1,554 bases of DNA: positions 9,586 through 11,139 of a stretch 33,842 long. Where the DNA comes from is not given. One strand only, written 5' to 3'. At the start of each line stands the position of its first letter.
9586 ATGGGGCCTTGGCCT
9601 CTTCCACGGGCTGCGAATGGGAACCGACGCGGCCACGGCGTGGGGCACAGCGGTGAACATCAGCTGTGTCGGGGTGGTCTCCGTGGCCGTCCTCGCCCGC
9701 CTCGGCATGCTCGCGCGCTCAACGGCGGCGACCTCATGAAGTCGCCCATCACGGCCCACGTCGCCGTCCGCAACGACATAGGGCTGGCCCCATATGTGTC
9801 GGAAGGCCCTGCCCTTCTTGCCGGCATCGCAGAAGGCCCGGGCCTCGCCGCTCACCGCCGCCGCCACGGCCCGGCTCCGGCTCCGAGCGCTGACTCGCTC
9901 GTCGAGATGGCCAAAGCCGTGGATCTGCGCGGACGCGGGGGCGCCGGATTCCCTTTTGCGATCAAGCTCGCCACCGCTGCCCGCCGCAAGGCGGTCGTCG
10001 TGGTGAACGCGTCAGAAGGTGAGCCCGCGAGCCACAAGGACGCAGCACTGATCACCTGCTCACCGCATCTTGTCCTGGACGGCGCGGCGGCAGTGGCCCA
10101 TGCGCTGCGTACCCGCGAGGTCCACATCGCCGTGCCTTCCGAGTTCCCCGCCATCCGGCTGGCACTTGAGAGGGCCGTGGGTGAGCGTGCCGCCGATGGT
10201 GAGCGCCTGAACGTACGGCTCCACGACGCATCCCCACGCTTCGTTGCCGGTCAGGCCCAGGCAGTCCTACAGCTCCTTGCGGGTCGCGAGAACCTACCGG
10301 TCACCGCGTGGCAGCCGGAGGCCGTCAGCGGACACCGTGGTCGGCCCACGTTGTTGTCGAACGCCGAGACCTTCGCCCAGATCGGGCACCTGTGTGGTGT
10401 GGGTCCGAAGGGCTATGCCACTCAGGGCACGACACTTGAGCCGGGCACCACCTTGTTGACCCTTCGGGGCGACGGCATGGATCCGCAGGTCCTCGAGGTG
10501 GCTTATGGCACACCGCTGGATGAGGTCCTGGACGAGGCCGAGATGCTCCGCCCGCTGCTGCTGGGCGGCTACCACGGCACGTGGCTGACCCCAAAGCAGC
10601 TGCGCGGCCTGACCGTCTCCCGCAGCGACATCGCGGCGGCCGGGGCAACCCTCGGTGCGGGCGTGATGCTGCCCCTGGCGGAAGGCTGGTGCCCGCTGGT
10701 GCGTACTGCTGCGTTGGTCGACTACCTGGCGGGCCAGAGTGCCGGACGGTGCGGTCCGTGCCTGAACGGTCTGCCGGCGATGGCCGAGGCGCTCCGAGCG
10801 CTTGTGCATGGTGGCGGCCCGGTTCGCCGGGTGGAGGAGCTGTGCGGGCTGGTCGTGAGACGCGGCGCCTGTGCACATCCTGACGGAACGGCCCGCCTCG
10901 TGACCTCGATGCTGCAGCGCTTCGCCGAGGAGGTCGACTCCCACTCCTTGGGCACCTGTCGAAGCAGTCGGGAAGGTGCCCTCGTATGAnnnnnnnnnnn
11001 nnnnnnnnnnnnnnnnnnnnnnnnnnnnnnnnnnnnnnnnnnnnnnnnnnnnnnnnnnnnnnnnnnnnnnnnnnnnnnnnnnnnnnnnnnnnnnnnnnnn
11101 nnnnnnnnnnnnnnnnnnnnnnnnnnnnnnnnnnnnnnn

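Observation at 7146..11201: Candidate split NOX-like transmembrane electron-transfer module: two two-haem membrane subunits, ApbE, a NuoF-like flavoprotein and a ferredoxin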

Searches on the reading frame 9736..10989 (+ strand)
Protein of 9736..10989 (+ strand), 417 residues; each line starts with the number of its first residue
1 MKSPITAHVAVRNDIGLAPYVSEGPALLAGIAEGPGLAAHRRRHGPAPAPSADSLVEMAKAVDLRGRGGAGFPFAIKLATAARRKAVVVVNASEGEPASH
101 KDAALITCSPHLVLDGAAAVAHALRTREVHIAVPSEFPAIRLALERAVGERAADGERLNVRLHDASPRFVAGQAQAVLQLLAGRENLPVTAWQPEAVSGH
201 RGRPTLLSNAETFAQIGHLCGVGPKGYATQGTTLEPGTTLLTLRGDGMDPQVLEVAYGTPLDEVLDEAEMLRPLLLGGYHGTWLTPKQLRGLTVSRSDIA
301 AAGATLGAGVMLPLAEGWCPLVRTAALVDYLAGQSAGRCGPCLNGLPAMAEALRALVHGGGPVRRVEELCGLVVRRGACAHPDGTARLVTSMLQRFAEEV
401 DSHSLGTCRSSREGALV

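Call 3: search_protein_families(library=pfam, proteins=[window:9736-10989:+], max_evalue=0.01)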
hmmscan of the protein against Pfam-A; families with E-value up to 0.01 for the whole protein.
window:9736-10989:+ (417 aa): 2 families
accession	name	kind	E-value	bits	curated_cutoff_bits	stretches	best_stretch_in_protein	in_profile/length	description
PF01512.22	Complex1_51K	-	2.9e-31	108.8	31.2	1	60-216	2-148/150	Nuo51 FMN-binding domain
PF10589.14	NADH_4Fe-4S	-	1.3e-15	57.5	23.5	1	326-403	5-85/85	NADH-ubiquinone oxidoreductase-F iron-sulfur binding region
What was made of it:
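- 9736..10989 (+): NuoF-like flavoprotein with an FMN/NADH-site module. The Fe-S motif is altered: the first canonical Cys is Ala. PF01512 and PF10589 (call 3).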

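Call 5: search_protein_families(library=ncbifam, proteins=[window:9736-10989:+], max_evalue=0.01)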
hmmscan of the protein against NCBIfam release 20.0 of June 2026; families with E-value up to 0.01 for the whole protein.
window:9736-10989:+ (417 aa): 6 families
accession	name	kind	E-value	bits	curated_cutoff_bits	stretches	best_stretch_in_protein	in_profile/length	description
TIGR01959.1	nuoF_fam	equivalog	1.4e-49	168.6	558.65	1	51-402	34-408/410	NADH-quinone oxidoreductase subunit NuoF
NF008436.0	PRK11278.1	equivalog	2.6e-33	115.6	749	1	51-402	47-424/448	NADH-quinone oxidoreductase subunit NuoF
NF010120.0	PRK13596.1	equivalog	5.9e-33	114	389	1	52-403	40-416/433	NADH-quinone oxidoreductase subunit NuoF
NF003454.1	PRK05035.1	equivalog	1e-13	50.7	345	1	51-185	122-251/556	electron transport complex subunit RsxC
TIGR01945.1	rnfC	subfamily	3.6e-12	45.6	245.95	1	51-152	120-222/435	RnfABCDGE type electron transport complex subunit C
TIGR04481.1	PR_assoc_PrdC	equivalog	5.7e-10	38.6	490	1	52-149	73-169/425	proline reductase-associated electron transfer protein PrdC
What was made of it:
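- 9736..10989 (+): TIGR01959 at 168.6 bits against a cutoff of 558 (call 5).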

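Call 8: find_homologous_proteins(query=window:9736-10986:+, max_evalue=1e-10)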
Query window:9736-10986:+ (417 aa): 6188 proteins with E <= 1e-10 among 8000 candidates; the best 120 are listed.
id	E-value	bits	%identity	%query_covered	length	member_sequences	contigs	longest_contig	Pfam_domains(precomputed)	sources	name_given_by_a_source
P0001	6.6e-238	807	88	100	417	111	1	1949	PF10589.15,PF01512.23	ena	-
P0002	4.2e-237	805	88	100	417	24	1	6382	PF10589.15,PF01512.23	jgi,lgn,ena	-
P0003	4.5e-236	801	88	100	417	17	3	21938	PF10589.15,PF01512.23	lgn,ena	-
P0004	9.9e-229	777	87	99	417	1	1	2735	PF10589.15,PF01512.23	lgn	-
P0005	2.6e-225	766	86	99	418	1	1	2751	PF10589.15,PF01512.23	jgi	-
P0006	3.2e-225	766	86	99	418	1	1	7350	PF10589.15,PF01512.23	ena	-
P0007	6.3e-225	765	86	99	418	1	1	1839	PF10589.15,PF01512.23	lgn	-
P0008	9.4e-225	764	86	99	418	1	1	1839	PF10589.15,PF01512.23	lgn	-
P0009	1.0e-224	764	86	99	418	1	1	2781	PF10589.15,PF01512.23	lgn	-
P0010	1.0e-224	764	86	99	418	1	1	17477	PF10589.15,PF01512.23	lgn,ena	-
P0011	2.0e-224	763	84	100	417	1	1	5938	PF10589.15,PF01512.23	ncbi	-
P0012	2.3e-224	763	86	99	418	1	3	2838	PF10589.15,PF01512.23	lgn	-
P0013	6.0e-224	761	86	99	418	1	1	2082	PF10589.15,PF01512.23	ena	-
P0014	6.8e-224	761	86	99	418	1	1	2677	PF10589.15,PF01512.23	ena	-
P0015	8.9e-224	761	85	99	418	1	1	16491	PF10589.15,PF01512.23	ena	-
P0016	2.5e-223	759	86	99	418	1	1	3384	PF10589.15,PF01512.23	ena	-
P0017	8.9e-223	757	87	97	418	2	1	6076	PF10589.15,PF01512.23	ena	-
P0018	1.2e-222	757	83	100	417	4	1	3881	PF10589.15,PF01512.23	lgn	-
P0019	1.6e-222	757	84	100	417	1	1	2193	PF10589.15,PF01512.23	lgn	-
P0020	1.6e-220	750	85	98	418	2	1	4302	PF10589.15,PF01512.23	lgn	-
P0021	1.6e-218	743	84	98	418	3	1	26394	PF10589.15,PF01512.23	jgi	-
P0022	2.8e-215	733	84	96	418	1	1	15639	PF10589.15,PF01512.23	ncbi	ncbi:MAG: NADH-ubiquinone oxidoreductase-F iron-sulfur binding region domain-containing protein [Act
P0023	3.5e-212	723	82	98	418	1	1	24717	PF10589.15,PF01512.23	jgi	jgi:NADH:ubiquinone oxidoreductase subunit F (NADH-binding)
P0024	4.5e-212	722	83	96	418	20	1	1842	PF10589.15,PF01512.23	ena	-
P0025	7.0e-212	722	83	96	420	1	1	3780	PF10589.15,PF01512.23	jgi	jgi:NADH:ubiquinone oxidoreductase subunit F (NADH-binding)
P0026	1.1e-211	721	82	98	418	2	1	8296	PF10589.15,PF01512.23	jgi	jgi:NADH:ubiquinone oxidoreductase subunit F (NADH-binding)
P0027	5.6e-211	719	83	96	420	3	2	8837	PF10589.15,PF01512.23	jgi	jgi:NADH:ubiquinone oxidoreductase subunit F (NADH-binding)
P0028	1.8e-210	717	83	96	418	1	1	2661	PF10589.15,PF01512.23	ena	-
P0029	3.6e-210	716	82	96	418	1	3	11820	PF10589.15,PF01512.23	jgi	jgi:NADH:ubiquinone oxidoreductase subunit F (NADH-binding)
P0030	4.7e-210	716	82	96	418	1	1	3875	PF10589.15,PF01512.23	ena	-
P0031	5.3e-210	715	81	96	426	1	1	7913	PF10589.15,PF01512.23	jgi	jgi:NADH:ubiquinone oxidoreductase subunit F (NADH-binding)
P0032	5.5e-210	715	82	96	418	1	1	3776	PF10589.15,PF01512.23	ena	-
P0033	8.2e-210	715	82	96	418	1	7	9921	PF10589.15,PF01512.23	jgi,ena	jgi:NADH:ubiquinone oxidoreductase subunit F (NADH-binding)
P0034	8.5e-210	715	82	96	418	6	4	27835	PF10589.15,PF01512.23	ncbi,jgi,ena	ncbi:MAG TPA: NADH-ubiquinone oxidoreductase-F iron-sulfur binding region domain-containing protein 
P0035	8.6e-210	715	82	96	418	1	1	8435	PF10589.15,PF01512.23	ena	-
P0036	1.3e-209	714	82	96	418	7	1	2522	PF10589.15,PF01512.23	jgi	-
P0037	3.2e-209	713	82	96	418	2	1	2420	PF10589.15,PF01512.23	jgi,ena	-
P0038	3.9e-209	713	79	99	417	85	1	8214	PF10589.15,PF01512.23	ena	-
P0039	4.5e-209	712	82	96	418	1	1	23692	PF10589.15,PF01512.23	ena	-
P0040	6.2e-209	712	82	96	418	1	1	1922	PF10589.15,PF01512.23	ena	-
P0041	1.5e-208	711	80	98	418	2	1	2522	PF10589.15,PF01512.23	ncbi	-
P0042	1.6e-208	711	81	98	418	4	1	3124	PF10589.15,PF01512.23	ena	-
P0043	1.0e-207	708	79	99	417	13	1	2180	PF10589.15,PF01512.23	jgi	-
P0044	1.7e-207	707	81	97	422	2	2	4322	PF10589.15,PF01512.23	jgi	jgi:NADH:ubiquinone oxidoreductase subunit F (NADH-binding)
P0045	2.0e-207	707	83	97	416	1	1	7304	PF10589.15,PF01512.23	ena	-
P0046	3.7e-206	703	80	100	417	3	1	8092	PF10589.15,PF01512.23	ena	-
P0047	1.1e-205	701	79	98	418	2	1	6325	PF10589.15,PF01512.23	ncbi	ncbi:MAG: NADH-ubiquinone oxidoreductase-F iron-sulfur binding region domain-containing protein [Der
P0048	8.6e-205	698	80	97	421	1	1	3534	PF10589.15,PF01512.23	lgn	-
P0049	1.3e-204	698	79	97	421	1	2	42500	PF10589.15,PF01512.23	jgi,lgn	-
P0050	1.4e-204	698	81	97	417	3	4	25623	PF10589.15,PF01512.23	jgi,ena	jgi:NADH:ubiquinone oxidoreductase subunit F (NADH-binding)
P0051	1.1e-203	695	80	97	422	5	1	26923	PF10589.15,PF01512.23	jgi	jgi:NADH:ubiquinone oxidoreductase subunit F (NADH-binding)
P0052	9.5e-203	692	78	98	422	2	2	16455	PF10589.15,PF01512.23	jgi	jgi:NADH:ubiquinone oxidoreductase subunit F (NADH-binding)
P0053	1.5e-202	691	77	100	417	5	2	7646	PF10589.15,PF01512.23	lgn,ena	-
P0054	4.1e-202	689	87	86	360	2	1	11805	PF10589.15,PF01512.23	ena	-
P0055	4.3e-202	689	79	99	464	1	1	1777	PF10589.15,PF01512.23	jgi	-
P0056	8.8e-202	688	78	98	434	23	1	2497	PF10589.15,PF01512.23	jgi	jgi:NADH:ubiquinone oxidoreductase subunit F (NADH-binding)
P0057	2.2e-201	687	76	100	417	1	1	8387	PF10589.15,PF01512.23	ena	-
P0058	2.9e-201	687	78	96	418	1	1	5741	PF10589.15,PF01512.23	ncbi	-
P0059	3.3e-201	686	79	96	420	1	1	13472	PF10589.15,PF01512.23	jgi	-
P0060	9.8e-201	685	78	100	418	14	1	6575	PF10589.15,PF01512.23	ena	-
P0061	3.1e-200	683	78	97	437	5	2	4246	PF10589.15,PF01512.23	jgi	-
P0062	3.6e-200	683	77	98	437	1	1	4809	PF10589.15,PF01512.23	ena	-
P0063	4.4e-200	683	78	98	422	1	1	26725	PF10589.15,PF01512.23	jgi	jgi:NADH:ubiquinone oxidoreductase subunit F (NADH-binding)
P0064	7.1e-200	682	79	97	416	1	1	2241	PF10589.15,PF01512.23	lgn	-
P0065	1.1e-199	681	78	95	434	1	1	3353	PF10589.15,PF01512.23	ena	-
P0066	1.2e-199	681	78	97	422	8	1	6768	PF10589.15,PF01512.23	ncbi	-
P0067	1.4e-199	681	78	97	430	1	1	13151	PF10589.15,PF01512.23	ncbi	-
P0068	1.5e-199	681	79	97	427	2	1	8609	PF10589.15,PF01512.23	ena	-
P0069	2.3e-199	680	77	97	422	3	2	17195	PF10589.15,PF01512.23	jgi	jgi:NADH:ubiquinone oxidoreductase subunit F (NADH-binding)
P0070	3.5e-199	680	78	97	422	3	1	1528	PF10589.15,PF01512.23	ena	-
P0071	1.8e-197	674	77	97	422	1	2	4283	PF10589.15,PF01512.23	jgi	-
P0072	2.4e-196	670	76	97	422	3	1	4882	PF10589.15,PF01512.23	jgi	jgi:NADH:ubiquinone oxidoreductase subunit F (NADH-binding)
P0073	2.8e-196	670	78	96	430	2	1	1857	PF10589.15,PF01512.23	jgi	jgi:NADH:ubiquinone oxidoreductase subunit F (NADH-binding)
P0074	3.5e-196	670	76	97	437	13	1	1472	PF10589.15,PF01512.23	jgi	jgi:NADH:ubiquinone oxidoreductase subunit F (NADH-binding)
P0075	5.0e-196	669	80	94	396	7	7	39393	PF10589.15,PF01512.23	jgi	jgi:NADH:ubiquinone oxidoreductase subunit F (NADH-binding)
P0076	5.4e-196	669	77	99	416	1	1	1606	PF10589.15,PF01512.23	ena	-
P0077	6.1e-196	669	75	98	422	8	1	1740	PF10589.15,PF01512.23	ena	-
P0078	2.0e-195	667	77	98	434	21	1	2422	PF10589.15,PF01512.23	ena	-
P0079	2.0e-195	667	79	96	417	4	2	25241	PF10589.15,PF01512.23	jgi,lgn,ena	-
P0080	2.4e-195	667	75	98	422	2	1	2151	PF10589.15,PF01512.23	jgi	-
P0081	2.5e-195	667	78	97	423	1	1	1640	PF10589.15,PF01512.23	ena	-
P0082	3.7e-195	667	77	97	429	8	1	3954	PF10589.15,PF01512.23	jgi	-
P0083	1.0e-194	665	74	98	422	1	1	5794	PF10589.15,PF01512.23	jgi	jgi:NADH:ubiquinone oxidoreductase subunit F (NADH-binding)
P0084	4.5e-194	663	77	98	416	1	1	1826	PF10589.15,PF01512.23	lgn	-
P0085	6.4e-194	662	77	97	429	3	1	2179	PF10589.15,PF01512.23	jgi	jgi:NADH:ubiquinone oxidoreductase subunit F (NADH-binding)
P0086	2.4e-193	661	77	96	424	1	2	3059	PF10589.15,PF01512.23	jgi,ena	-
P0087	2.5e-193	660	74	98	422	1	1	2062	PF10589.15,PF01512.23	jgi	jgi:NADH:ubiquinone oxidoreductase subunit F (NADH-binding)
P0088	4.9e-193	660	77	97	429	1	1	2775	PF10589.15,PF01512.23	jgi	-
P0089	5.0e-193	660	75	98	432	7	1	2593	PF10589.15,PF01512.23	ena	-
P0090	5.8e-193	659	84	86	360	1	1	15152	PF10589.15,PF01512.23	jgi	-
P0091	1.3e-192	658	74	99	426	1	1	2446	PF10589.15,PF01512.23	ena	-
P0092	4.4e-192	656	74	98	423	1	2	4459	PF10589.15,PF01512.23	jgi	jgi:NADH:ubiquinone oxidoreductase subunit F (NADH-binding)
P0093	2.8e-191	654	73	98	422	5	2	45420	PF10589.15,PF01512.23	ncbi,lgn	ncbi:MAG: NADH-ubiquinone oxidoreductase-F iron-sulfur binding region domain-containing protein [Act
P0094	4.0e-191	653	74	98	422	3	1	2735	PF10589.15,PF01512.23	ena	-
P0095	5.5e-191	653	73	99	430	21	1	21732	PF10589.15,PF01512.23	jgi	jgi:NADH:ubiquinone oxidoreductase subunit F (NADH-binding)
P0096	1.3e-190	652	78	94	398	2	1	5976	PF10589.15,PF01512.23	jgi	jgi:NADH:ubiquinone oxidoreductase subunit F (NADH-binding)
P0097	3.5e-190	650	75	97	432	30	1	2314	PF10589.15,PF01512.23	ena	-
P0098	6.4e-190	649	76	95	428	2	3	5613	PF10589.15,PF01512.23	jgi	-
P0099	6.7e-190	649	75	97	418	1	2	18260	PF10589.15,PF01512.23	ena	-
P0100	2.6e-189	647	77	95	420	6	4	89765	PF10589.15,PF01512.23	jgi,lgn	-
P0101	4.9e-189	646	73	98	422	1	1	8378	PF10589.15,PF01512.23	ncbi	-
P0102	5.8e-189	646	77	93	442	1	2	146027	PF10589.15,PF01512.23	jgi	jgi:NADH:ubiquinone oxidoreductase subunit F (NADH-binding)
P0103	7.1e-189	646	74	96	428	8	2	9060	PF10589.15,PF01512.23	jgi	jgi:NADH:ubiquinone oxidoreductase subunit F (NADH-binding)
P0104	3.2e-188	644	74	96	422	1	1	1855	PF10589.15,PF01512.23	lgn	-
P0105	1.1e-187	642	74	97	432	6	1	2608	PF10589.15,PF01512.23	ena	-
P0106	1.2e-187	642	72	97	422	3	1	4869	PF10589.15,PF01512.23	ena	-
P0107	7.3e-187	639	75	97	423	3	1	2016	PF10589.15,PF01512.23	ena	-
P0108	6.9e-185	633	74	96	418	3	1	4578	PF10589.15,PF01512.23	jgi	jgi:NADH:ubiquinone oxidoreductase subunit F (NADH-binding)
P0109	9.1e-185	632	74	97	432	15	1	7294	PF10589.15,PF01512.23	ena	-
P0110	9.4e-185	632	71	98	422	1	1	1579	PF10589.15,PF01512.23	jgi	jgi:NADH:ubiquinone oxidoreductase subunit F (NADH-binding)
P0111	1.8e-184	631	78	93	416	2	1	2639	PF10589.15,PF01512.23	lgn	-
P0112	2.5e-183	628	81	85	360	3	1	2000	PF10589.15,PF01512.23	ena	-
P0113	7.0e-183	626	73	97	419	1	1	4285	PF10589.15,PF01512.23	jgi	jgi:NADH:ubiquinone oxidoreductase subunit F (NADH-binding)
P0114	1.3e-181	622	81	85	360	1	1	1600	PF10589.15,PF01512.23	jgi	jgi:NADH:ubiquinone oxidoreductase subunit F (NADH-binding)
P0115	2.2e-178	611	80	86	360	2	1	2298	PF10589.15,PF01512.23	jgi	jgi:NADH:ubiquinone oxidoreductase subunit F (NADH-binding)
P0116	4.9e-178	610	73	94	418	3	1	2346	PF10589.15,PF01512.23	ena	-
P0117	2.4e-177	608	72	96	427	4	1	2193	PF10589.15,PF01512.23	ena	-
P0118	6.0e-173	593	77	86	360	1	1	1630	PF10589.15,PF01512.23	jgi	-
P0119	2.9e-172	591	69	98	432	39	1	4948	PF10589.15,PF01512.23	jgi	jgi:NADH:ubiquinone oxidoreductase subunit F (NADH-binding)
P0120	7.1e-172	590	71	94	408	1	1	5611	PF10589.15,PF01512.23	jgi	jgi:NADH:ubiquinone oxidoreductase subunit F (NADH-binding)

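Call 10: find_related_loci(query=A1, collection=genome_contigs, flank=8000)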
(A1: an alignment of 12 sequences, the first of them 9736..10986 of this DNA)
Query A1 (417 aa) in genome_contigs; peptide patterns used: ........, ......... (x = any residue, [..] = any of these).
600 stretches matched a pattern (row limit reached: there are more); 589 encode a relative of the query (tblastn E <= 1e-3); the best 80 are kept; 80 distinct loci.
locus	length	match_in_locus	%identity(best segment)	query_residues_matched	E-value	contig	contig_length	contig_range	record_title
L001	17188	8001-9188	43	37-416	9e-81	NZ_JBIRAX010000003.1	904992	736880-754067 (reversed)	Actinomadura sp. 3N508 contig_3, whole genome shotgun sequence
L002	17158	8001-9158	44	25-406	7e-81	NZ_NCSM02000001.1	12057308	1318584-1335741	Streptomyces sp. NBS 14/10 Scaffold_1, whole genome shotgun sequence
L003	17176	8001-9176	42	19-403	1e-69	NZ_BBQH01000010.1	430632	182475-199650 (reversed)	Rhizomonospora bruguierae strain NBRC 107566, whole genome shotgun sequence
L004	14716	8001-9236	39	25-416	3e-62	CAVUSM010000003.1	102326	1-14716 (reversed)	MAG: uncultured Solirubrobacteraceae bacterium isolate MFD00964.bin.2.207 genome assembly, contig: contig_44066, whole g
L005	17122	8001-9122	42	37-406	9e-72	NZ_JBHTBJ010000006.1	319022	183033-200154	Paractinoplanes rhizophilus strain CGMCC 4.7133 GCM70025293_25, whole genome shotgun sequence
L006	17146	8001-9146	30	51-403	3e-44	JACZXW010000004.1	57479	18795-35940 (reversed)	MAG: Proteobacteria bacterium isolate B24T1L10 B24T1L10_NODE399, whole genome shotgun sequence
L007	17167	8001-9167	29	52-414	5e-44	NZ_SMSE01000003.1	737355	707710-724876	Seongchinamella unica strain GH4-78 contig3, whole genome shotgun sequence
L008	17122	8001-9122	26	53-403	8e-42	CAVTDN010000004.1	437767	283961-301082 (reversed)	MAG: uncultured delta proteobacterium isolate MFD00905.bin.2.105 genome assembly, contig: contig_13881, whole genome sho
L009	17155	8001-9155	32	54-415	1e-40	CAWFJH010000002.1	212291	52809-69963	MAG: uncultured Actinomycetes bacterium isolate MFD02242.bin.2.325 genome assembly, contig: contig_36068, whole genome s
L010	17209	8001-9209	26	6-400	1e-40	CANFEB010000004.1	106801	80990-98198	MAG: Oligoflexales bacterium isolate CH-Jul18-22 genome assembly, contig: CH-Jul18-C168, whole genome shotgun sequence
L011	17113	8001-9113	28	53-408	9e-41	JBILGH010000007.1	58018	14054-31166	MAG: Candidatus Planktophila sp. isolate ME2016-09-23_3300044730_group7_bin67 Rohwer_bin325_scaffold_105_c1, whole genom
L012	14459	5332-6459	29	51-403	8e-41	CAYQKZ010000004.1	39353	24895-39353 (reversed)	MAG TPA_asm: uncultured Desulfobacterales bacterium isolate SRP272421_co2_290 genome assembly, contig: NODE_1996_length_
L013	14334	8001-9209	29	23-403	4e-40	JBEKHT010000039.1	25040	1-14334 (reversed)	MAG: Anaerolineales bacterium isolate SPRUCE 283 SPRUCE_283_39, whole genome shotgun sequence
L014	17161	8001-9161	28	43-408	3e-40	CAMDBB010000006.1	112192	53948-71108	MAG: Bifidobacterium breve isolate MH-09jul19-319 genome assembly, contig: MH-09jul19-C284, whole genome shotgun sequenc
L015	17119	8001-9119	27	53-403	1e-39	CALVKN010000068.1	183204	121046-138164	MAG: uncultured Bacilli bacterium isolate BRZ_NK__bin60 genome assembly, contig: BRZ_NK__NODE_81_length_183204_cov_9.730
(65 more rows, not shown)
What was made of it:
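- Tried and rejected: genome_contigs scan with the NuoF-like alignment (call 10).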

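Call 11: find_encoding_contigs(protein=P0102, flank=8000, max_places=2)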
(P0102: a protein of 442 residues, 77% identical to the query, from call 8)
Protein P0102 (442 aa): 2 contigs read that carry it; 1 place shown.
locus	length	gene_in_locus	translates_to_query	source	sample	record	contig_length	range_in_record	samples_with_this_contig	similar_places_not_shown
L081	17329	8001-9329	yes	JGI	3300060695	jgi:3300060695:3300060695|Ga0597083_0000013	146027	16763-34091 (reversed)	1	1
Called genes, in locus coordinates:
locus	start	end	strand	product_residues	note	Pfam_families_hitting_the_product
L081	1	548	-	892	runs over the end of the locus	PF02739:5_3_exonuc_N, PF01367:5_3_exonuc, PF22619:DNA_polI_exo1, PF00476:DNA_pol_A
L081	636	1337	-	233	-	PF00583:Acetyltransf_1, PF13673:Acetyltransf_10, PF13508:Acetyltransf_7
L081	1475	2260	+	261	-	PF04474:DUF554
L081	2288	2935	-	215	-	PF00072:Response_reg, PF03861:ANTAR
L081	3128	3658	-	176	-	-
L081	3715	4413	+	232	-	PF00072:Response_reg, PF00486:Trans_reg_C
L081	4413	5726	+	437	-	PF00672:HAMP, PF00512:HisKA (weak), PF02518:HATPase_c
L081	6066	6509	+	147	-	-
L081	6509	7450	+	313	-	PF02424:ApbE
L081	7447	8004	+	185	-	PF01794:Ferric_reduct (weak)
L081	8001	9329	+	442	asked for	PF01512:Complex1_51K, PF10589:NADH_4Fe-4S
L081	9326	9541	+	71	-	PF13459:Fer4_15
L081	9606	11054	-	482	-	PF00224:PK, PF02887:PK_C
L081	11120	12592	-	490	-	PF14691:Fer4_20, PF00070:Pyr_redox (faint), PF01266:DAO (weak), PF01494:FAD_binding_3 (faint), PF01593:Amino_oxidase (weak), PF07992:Pyr_redox_2, PF13450:NAD_binding_8, PF07992:Pyr_redox_2, +2 more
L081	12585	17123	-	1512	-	PF00310:GATase_2, PF04898:Glu_syn_central, PF01645:Glu_synthase, PF01493:GXGXG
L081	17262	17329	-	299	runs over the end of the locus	PF01790:LGT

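Call 12: find_encoding_contigs(protein=P0093, flank=8000, max_places=2)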
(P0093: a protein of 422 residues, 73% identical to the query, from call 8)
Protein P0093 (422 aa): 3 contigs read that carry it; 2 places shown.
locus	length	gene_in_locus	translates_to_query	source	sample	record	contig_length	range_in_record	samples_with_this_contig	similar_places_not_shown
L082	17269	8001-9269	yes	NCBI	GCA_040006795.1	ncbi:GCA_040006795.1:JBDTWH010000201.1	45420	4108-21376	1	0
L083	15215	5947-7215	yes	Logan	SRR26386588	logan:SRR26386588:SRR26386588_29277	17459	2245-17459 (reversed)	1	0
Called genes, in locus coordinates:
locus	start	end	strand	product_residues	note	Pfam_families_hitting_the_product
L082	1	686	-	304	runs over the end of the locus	PF00497:SBP_bac_3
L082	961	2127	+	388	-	PF00390:malic, PF03949:Malic_M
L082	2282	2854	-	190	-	-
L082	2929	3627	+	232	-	PF00072:Response_reg, PF00486:Trans_reg_C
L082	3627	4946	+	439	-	PF00512:HisKA (faint), PF00672:HAMP, PF02518:HATPase_c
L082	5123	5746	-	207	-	-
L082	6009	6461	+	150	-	-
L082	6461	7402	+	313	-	PF02424:ApbE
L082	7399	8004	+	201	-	PF01794:Ferric_reduct (weak)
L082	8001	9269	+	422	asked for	PF01512:Complex1_51K, PF10589:NADH_4Fe-4S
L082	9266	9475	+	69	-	PF13459:Fer4_15, PF13370:Fer4_13 (weak)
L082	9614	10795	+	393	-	PF13191:AAA_16, PF13401:AAA_22 (weak)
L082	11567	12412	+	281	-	PF02156:Glyco_hydro_26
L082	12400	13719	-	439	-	PF01943:Polysacc_synt (weak)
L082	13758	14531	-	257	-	PF07760:DUF1616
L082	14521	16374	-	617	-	-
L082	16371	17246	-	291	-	PF01522:Polysacc_deac_1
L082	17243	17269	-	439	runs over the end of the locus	PF13506:Glyco_transf_21 (weak), PF13641:Glyco_tranf_2_3, PF00535:Glycos_transf_2, PF10111:Glyco_tranf_2_2 (faint), PF13632:Glyco_trans_2_3 (weak)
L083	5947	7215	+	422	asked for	PF01512:Complex1_51K, PF10589:NADH_4Fe-4S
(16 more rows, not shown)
